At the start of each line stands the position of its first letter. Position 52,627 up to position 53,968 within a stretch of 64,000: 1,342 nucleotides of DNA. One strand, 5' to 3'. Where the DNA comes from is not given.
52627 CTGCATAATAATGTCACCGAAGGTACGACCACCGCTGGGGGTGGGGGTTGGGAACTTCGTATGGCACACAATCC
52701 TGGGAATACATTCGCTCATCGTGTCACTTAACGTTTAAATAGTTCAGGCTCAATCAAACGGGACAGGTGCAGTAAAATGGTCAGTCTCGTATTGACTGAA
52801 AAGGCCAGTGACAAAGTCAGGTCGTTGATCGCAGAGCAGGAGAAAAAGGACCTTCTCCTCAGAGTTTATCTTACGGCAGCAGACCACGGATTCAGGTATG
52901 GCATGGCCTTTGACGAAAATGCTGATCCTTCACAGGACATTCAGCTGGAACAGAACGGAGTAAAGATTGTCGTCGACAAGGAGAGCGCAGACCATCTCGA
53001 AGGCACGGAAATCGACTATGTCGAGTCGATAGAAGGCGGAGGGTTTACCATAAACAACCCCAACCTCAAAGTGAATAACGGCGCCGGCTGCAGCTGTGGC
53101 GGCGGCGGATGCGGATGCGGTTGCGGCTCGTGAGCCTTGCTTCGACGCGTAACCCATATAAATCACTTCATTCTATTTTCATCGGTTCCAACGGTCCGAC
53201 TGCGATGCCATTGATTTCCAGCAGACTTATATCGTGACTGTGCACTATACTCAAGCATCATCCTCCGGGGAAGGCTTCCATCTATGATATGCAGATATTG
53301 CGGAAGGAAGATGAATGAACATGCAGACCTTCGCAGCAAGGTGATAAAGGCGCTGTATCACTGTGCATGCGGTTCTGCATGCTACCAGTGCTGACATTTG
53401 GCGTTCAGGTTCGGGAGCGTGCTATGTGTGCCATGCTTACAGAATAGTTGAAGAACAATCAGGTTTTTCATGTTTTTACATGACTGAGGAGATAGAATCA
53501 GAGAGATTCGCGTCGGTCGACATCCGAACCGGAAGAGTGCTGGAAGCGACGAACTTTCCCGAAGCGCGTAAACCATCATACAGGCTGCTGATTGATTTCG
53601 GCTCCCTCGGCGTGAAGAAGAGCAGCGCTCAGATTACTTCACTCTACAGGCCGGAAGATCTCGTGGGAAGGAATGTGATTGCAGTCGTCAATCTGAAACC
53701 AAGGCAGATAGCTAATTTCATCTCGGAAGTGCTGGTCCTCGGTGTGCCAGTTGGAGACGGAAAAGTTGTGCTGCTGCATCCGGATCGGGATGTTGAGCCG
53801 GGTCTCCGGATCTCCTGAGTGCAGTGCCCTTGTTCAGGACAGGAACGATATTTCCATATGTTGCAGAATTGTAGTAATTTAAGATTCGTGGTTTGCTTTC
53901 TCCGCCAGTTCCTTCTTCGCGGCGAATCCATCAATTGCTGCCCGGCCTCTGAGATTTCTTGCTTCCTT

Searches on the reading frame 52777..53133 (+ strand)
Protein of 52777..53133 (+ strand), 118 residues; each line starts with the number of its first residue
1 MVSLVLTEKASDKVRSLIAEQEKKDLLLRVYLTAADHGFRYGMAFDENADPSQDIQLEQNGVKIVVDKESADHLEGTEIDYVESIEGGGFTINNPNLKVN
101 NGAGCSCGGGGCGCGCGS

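Call 43: search_protein_families(library=pfam, proteins=[window:52777-53133:+], max_evalue=0.001)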
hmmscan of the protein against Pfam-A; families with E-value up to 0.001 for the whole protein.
window:52777-53133:+ (118 aa): 1 family
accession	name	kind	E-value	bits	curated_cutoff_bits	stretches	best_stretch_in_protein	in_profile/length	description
PF01521.26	Fe-S_biosyn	-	2.2e-16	60.5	26.3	1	4-100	3-105/110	Iron-sulphur cluster biosynthesis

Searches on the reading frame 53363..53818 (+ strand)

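Call 43: search_protein_families(library=pfam, proteins=[window:53363-53818:+], max_evalue=0.001)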
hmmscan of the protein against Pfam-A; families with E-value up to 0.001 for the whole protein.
window:53363-53818:+ (151 aa): 1 family
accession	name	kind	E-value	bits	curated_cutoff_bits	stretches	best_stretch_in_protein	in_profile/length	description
PF01588.26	tRNA_bind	-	2.5e-16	60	27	1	54-147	1-94/96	Putative tRNA binding domain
